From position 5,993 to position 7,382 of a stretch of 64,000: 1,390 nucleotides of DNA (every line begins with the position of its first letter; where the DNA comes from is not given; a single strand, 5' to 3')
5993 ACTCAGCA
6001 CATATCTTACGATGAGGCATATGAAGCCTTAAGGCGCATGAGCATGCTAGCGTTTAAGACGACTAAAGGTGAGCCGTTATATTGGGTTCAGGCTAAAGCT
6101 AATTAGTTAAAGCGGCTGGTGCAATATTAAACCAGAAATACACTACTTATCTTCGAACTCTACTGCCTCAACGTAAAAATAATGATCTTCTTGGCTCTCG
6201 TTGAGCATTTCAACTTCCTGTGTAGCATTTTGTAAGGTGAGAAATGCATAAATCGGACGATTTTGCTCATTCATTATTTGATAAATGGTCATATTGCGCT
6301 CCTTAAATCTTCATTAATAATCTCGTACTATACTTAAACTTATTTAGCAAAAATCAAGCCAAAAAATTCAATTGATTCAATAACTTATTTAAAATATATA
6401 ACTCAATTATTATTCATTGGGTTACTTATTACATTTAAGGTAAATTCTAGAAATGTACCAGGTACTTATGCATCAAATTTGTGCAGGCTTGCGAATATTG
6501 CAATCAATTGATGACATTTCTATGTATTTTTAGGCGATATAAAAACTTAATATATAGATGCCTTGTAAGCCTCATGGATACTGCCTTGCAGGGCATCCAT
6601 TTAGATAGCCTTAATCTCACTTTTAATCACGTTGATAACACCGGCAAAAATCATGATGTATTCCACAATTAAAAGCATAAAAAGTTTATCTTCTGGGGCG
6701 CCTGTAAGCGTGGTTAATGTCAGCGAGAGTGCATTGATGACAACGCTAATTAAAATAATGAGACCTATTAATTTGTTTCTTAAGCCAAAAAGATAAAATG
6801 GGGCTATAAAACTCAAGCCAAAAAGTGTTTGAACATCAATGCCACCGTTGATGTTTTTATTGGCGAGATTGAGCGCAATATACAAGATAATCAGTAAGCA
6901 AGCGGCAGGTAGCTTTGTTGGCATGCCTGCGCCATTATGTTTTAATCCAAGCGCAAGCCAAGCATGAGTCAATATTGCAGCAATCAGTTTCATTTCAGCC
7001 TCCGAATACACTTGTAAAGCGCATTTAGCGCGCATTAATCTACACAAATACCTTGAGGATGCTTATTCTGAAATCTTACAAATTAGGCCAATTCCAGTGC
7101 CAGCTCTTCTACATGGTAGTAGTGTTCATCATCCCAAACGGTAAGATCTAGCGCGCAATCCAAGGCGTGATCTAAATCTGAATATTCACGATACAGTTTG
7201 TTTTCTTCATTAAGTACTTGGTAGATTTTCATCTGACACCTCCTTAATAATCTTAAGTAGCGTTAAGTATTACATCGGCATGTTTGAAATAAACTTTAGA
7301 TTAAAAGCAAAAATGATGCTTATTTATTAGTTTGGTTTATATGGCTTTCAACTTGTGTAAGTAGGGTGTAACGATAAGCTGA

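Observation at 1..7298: Unannotated family of four ~50-aa paralogous proteins, all below the ORF-track cutoff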

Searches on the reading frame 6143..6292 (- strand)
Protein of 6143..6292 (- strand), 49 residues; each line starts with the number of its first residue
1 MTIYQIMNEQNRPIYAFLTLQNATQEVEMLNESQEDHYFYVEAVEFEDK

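Call 4: search_protein_families(library=pfam, proteins=[window:6146-6292:-], max_evalue=10)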
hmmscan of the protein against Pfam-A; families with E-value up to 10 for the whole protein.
seq(49 aa): 1 family
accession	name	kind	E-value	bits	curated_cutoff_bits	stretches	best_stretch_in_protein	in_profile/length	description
PF08527.15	PAD_M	-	0.0073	16.4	24.8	1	3-49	99-145/159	Protein-arginine deiminase (PAD) middle domain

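Call 9: search_protein_families(library=ncbifam, proteins=[window:6146-6292:-], max_evalue=10)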
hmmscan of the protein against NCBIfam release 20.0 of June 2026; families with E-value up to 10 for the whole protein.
seq(49 aa): 0 families

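Call 20: predict_structure(protein=window:6143-6292:-)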
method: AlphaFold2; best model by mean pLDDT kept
length: 49 residues; sequences in the alignment: 1
mean_pLDDT: 93.9   pTM: 0.72
mean pLDDT of the five models: 93.9, 89.1, 71.9, 56.6, 51.9
residues with pLDDT >= 90: 43; 70-90: 5; 50-70: 1; < 50: 0
segments of 3 or more residues with pLDDT < 50: none
pLDDT, mean of each block of 10 residues (from residue 1): 96 96 97 92 88
secondary structure, 60 per line:
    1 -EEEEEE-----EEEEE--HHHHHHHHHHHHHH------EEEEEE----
elements in order: E2-7 E13-17 H20-33 E40-45

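Call 23: fold_search(model_id=the predicted structure, library=pdb)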
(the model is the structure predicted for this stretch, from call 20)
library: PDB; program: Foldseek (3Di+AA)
matches with E <= 10: 146; with E <= 0.001: 0
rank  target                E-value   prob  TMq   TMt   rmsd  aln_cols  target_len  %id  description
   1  8hjj_A                1.1e+00  0.84  0.66  0.49   2.8        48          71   25  Anti-CRISPR protein AcrIC9 (released 2023-09-13)
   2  3l9k_A                1.5e+00  0.14  0.30  0.16   7.8        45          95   11  Insights into dynein assembly from a dynein intermediate chain-light chain roadblock structure (released 2010-05-12)
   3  7e2c_H                1.5e+00  0.09  0.29  0.11   7.4        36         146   22  Monomer of TRAPPII (open) (released 2022-02-09)
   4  8hjj_C                1.9e+00  0.72  0.68  0.50   2.6        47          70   26  Anti-CRISPR protein AcrIC9 (released 2023-09-13)
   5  3l7h_A                2.1e+00  0.28  0.41  0.26   4.5        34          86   12  Insights into dynein assembly from a dynein intermediate chain light chain Roadblock structure (released 2010-05-12)
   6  7u05_K                2.1e+00  0.08  0.30  0.11   7.6        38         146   21  Structure of the yeast TRAPPII-Rab11/Ypt32 complex in the closed/closed state (composite structure) (released 2022-04-27)
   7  6wwa_B                2.3e+00  0.06  0.30  0.14  10.1        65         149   17  Crystal structure of human SHLD2-SHLD3-REV7 complex (released 2021-03-03)
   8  4ev1                  2.7e+00  0.57  0.63  0.16   2.9        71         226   18  Anabaena Tic22 (protein transport) (released 2012-05-16)
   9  6nob                  2.7e+00  0.10  0.32  0.03  11.1        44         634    9  Structure of Glycoside Hydrolase family 32 from Bifidobacterium adolescentis (released 2020-01-22)
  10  7e2d_H                2.7e+00  0.08  0.29  0.11   7.5        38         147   21  Monomer of TRAPPII (Closed) (released 2022-02-09)
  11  8g9t_A                2.9e+00  0.57  0.67  0.50   2.6        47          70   26  Exploiting Activation and Inactivation Mechanisms in Type I-C CRISPR-Cas3 for Genome Editing Applications (released 2024-03-06)
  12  7b6d_E                3.3e+00  0.08  0.27  0.10   6.8        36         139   14  Drosophila melanogaster TRAPPCore (C1, C2, C2L, C3a/b, C4, C5, C6 subunits) (released 2021-06-09)
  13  9e6q_AR               3.5e+00  0.16  0.42  0.32   5.1        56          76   14  Cryo-EM structure of the Pyrobaculum calidifontis 50S ribosomal subunit in complex with Dri (released 2024-11-20)
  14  5gpo_B                3.5e+00  0.16  0.40  0.19   4.6        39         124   10  The sensor domain structure of the zinc-responsive histidine kinase CzcS from Pseudomonas Aeruginosa (released 2017-08-09)
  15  2hf6_MODEL_1_A        3.5e+00  0.12  0.39  0.16   9.0        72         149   10  Solution structure of human zeta-COP (released 2007-06-12)
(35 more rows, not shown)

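Call 42: fold_search(model_id=the predicted structure, library=viral)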
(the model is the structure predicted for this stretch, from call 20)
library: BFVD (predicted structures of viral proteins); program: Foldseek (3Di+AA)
matches with E <= 10: 1252; with E <= 0.001: 0
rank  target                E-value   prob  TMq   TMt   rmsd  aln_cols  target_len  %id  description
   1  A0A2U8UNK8            1.2e-02  1.00  0.86  0.79   1.9        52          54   21  Uncharacterized protein [Streptomyces phage Ibantik]
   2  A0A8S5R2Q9            1.9e-02  1.00  0.83  0.71   1.4        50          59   22  Uncharacterized protein [Microviridae sp. cts131]
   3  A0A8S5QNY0            2.7e-02  1.00  0.86  0.27   1.0        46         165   20  Uncharacterized protein [Siphoviridae sp. ctgBD49]
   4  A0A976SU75            3.2e-02  1.00  0.87  0.84   1.2        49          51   10  (no name in the UniProt tables at hand)
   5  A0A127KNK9            3.2e-02  1.00  0.86  0.80   2.0        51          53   29  (no name in the UniProt tables at hand)
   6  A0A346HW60            3.2e-02  1.00  0.76  0.67   3.1        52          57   21  (no name in the UniProt tables at hand)
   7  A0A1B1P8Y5            3.6e-02  1.00  0.84  0.73   3.7        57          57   21  Uncharacterized protein [Klebsiella phage vB_KpnM_KpV477]
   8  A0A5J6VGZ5            4.1e-02  1.00  0.79  0.15   1.9        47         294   19  Uncharacterized protein [Megaviridae environmental sample]
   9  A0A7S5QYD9            4.7e-02  1.00  0.80  0.69   0.9        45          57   18  (no name in the UniProt tables at hand)
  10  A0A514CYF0            4.7e-02  1.00  0.78  0.73   2.4        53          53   23  (no name in the UniProt tables at hand)
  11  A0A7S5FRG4            4.7e-02  1.00  0.76  0.64   1.9        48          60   21  Uncharacterized protein [Bacteriophage DSS3_VP1]
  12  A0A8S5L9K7            4.7e-02  1.00  0.73  0.50   6.2        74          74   12  Uncharacterized protein [Myoviridae sp. ctPuP5]
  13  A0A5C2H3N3            5.3e-02  1.00  0.78  0.77   2.3        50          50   20  Uncharacterized protein [Sinorhizobium phage ort11]
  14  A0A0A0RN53            5.6e-02  1.00  0.87  0.79   1.7        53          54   19  Uncharacterized protein [Bacillus phage Moonbeam]
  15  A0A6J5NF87            6.0e-02  1.00  0.79  0.63   2.0        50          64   20  Uncharacterized protein [uncultured Caudovirales phage]
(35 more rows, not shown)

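Call 50: search_protein_families(library=phrogs, proteins=[window:6146-6292:-], max_evalue=1)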
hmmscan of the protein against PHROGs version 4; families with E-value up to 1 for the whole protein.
seq(49 aa): 1 family
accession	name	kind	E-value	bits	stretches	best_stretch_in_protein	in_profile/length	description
phrog_11329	-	unknown function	0.062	14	1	17-48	141-172/205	-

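Call 82: search_protein_families(library=padloc, proteins=[window:6146-6292:-], max_evalue=0.1)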
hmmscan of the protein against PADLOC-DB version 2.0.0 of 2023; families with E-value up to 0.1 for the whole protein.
seq(49 aa): 0 families

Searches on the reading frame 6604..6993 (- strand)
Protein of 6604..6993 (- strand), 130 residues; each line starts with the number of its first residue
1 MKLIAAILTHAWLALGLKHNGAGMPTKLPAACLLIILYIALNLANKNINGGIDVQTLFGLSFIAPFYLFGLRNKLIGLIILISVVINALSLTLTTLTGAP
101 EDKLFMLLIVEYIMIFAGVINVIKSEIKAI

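Call 18: search_protein_families(library=pfam, proteins=[window:6604-6993:-], max_evalue=1)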
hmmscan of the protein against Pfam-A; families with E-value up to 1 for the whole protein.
seq(130 aa): 1 family
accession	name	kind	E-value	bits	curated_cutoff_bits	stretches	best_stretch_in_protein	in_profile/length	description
PF12942.12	Archaeal_AmoA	-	0.096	12.8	25.6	1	4-62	64-120/183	Archaeal ammonia monooxygenase subunit A (AmoA)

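Call 38: find_homologous_proteins(query=window:6604-6993:-, max_evalue=0.001)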
Query window:6604-6993:- (130 aa): 63 proteins with E <= 0.001 among 96 candidates.
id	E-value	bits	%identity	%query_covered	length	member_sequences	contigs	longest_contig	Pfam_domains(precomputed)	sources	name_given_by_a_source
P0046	4.4e-70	251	97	100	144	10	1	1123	-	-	-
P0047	1.1e-52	195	78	97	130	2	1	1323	-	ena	-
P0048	1.2e-52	195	75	100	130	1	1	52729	-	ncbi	-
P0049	1.7e-52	195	75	100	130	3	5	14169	-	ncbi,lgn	-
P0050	1.3e-51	192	75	100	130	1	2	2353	-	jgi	jgi:hypothetical protein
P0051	1.4e-51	192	71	100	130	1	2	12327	-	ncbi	-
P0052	3.1e-51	191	75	100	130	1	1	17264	-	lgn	-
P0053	5.3e-50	187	72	100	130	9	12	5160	-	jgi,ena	-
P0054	5.9e-50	186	68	100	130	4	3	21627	-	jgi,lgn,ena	jgi:hypothetical protein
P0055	3.6e-49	184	68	100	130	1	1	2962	-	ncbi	-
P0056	9.9e-49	182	71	100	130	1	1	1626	-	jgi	jgi:hypothetical protein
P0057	1.4e-48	182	68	100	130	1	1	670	-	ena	-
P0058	2.7e-48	181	70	100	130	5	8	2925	-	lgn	-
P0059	3.8e-48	181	69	100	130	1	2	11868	-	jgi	jgi:hypothetical protein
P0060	1.3e-47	179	67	100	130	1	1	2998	-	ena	-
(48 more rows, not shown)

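Call 50: search_protein_families(library=phrogs, proteins=[window:6604-6993:-], max_evalue=1)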
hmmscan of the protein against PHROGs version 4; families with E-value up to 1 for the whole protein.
seq(130 aa): 0 families

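Call 78: predict_structure(alignment_id=A4)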
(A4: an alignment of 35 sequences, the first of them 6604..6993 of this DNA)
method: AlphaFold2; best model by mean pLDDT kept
length: 130 residues; sequences in the alignment: 35
mean_pLDDT: 89.9   pTM: 0.84
mean pLDDT of the five models: 89.9, 72.4, 69.4, 60.0, 53.6
residues with pLDDT >= 90: 84; 70-90: 42; 50-70: 4; < 50: 0
segments of 3 or more residues with pLDDT < 50: none
pLDDT, mean of each block of 10 residues (from residue 1): 87 95 90 94 90 90 87 91 95 88 84 96 82
secondary structure, 60 per line:
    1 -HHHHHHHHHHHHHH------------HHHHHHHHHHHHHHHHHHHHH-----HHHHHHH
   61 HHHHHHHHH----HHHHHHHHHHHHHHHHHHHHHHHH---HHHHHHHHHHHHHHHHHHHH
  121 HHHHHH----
elements in order: H2-15 H28-48 H54-69 H74-97 H101-126

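Call 80: fold_search(model_id=the predicted structure, library=pdb)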
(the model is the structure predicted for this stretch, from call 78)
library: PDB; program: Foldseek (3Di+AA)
matches with E <= 10: 110; with E <= 0.001: 0
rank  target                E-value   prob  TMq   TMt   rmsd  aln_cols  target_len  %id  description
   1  8ka6_B                2.3e+00  0.15  0.30  0.27  15.3       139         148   13  De novo design protein -NA7 (released 2024-08-07)
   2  3few                  2.5e+00  0.11  0.26  0.11  11.0       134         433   15  Structure and Function of Colicin S4, a colicin with a duplicated receptor binding domain (released 2009-01-27)
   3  8hdu_E                2.6e+00  0.18  0.35  0.31   9.9       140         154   13  De novo design cavitated protein without predefined topology (released 2023-01-18)
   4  4u4v                  2.6e+00  0.12  0.27  0.10  17.4       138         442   13  Structure of a nitrate/nitrite antiporter NarK in apo inward-open state (released 2015-07-15)
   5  2zy9_A                2.9e+00  0.09  0.24  0.12  11.4       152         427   10  Improved crystal structure of magnesium transporter MgtE (released 2009-12-01)
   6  5tn9_B                2.9e+00  0.08  0.25  0.17  15.1       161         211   14  Crystal Structure of the ER-alpha Ligand-binding Domain (L372S,L536S) in Complex with the OBHS-BSC, 4-bromophenyl (1R, (released 2017-02-15)
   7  9k83_A                2.9e+00  0.06  0.20  0.14  14.4       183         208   14  Cryo-EM structure of designed zinc-induced filament Fiber-n6-Zn1-HEHE-43 (released 2025-10-29)
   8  5jdm                  3.0e+00  0.07  0.25  0.12  18.4       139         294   16  Structural mechanisms of extracellular ion exchange and induced binding-site occlusion in the sodium-calcium exchanger N (released 2016-05-11)
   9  5whi                  3.2e+00  0.08  0.25  0.23  13.3       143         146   16  Crystal Structure of Bcl-2-related protein A1 (released 2018-01-17)
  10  9j02                  3.2e+00  0.06  0.22  0.09  12.9       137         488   18  cryo-EM structure of apo hOAT1 (released 2025-08-13)
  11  8hdu_B                3.3e+00  0.14  0.33  0.28  11.0       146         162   13  De novo design cavitated protein without predefined topology (released 2023-01-18)
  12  3ukm_A                3.3e+00  0.07  0.22  0.13  14.5       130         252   16  Crystal structure of the human two pore domain potassium ion channel K2P1 (TWIK-1) (released 2012-02-08)
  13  6xby_b                3.5e+00  0.08  0.25  0.19  11.9       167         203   13  Cryo-EM structure of V-ATPase from bovine brain, state 2 (released 2020-08-19)
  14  8hdu_D                3.7e+00  0.14  0.35  0.30  10.8       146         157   13  De novo design cavitated protein without predefined topology (released 2023-01-18)
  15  4u9l_B                3.7e+00  0.08  0.27  0.22  15.0       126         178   13  Structure of a membrane protein (released 2014-12-03)
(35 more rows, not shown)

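Call 82: search_protein_families(library=padloc, proteins=[window:6604-6993:-], max_evalue=0.1)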
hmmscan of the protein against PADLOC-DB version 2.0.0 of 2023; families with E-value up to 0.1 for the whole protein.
seq(130 aa): 0 families

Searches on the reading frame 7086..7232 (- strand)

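Call 4: search_protein_families(library=pfam, proteins=[window:7086-7232:-], max_evalue=10)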
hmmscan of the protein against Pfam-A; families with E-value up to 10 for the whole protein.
seq(49 aa): 0 families

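Call 9: search_protein_families(library=ncbifam, proteins=[window:7086-7232:-], max_evalue=10)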
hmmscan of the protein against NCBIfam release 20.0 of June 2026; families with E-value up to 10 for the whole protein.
seq(49 aa): 0 families

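Call 50: search_protein_families(library=phrogs, proteins=[window:7086-7232:-], max_evalue=1)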
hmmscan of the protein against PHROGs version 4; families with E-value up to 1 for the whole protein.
seq(49 aa): 1 family
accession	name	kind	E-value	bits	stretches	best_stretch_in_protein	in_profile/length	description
phrog_34684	-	unknown function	0.26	12.5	1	6-32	24-50/129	-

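Call 82: search_protein_families(library=padloc, proteins=[window:7086-7232:-], max_evalue=0.1)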
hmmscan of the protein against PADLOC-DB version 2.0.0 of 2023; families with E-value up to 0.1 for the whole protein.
seq(49 aa): 0 families
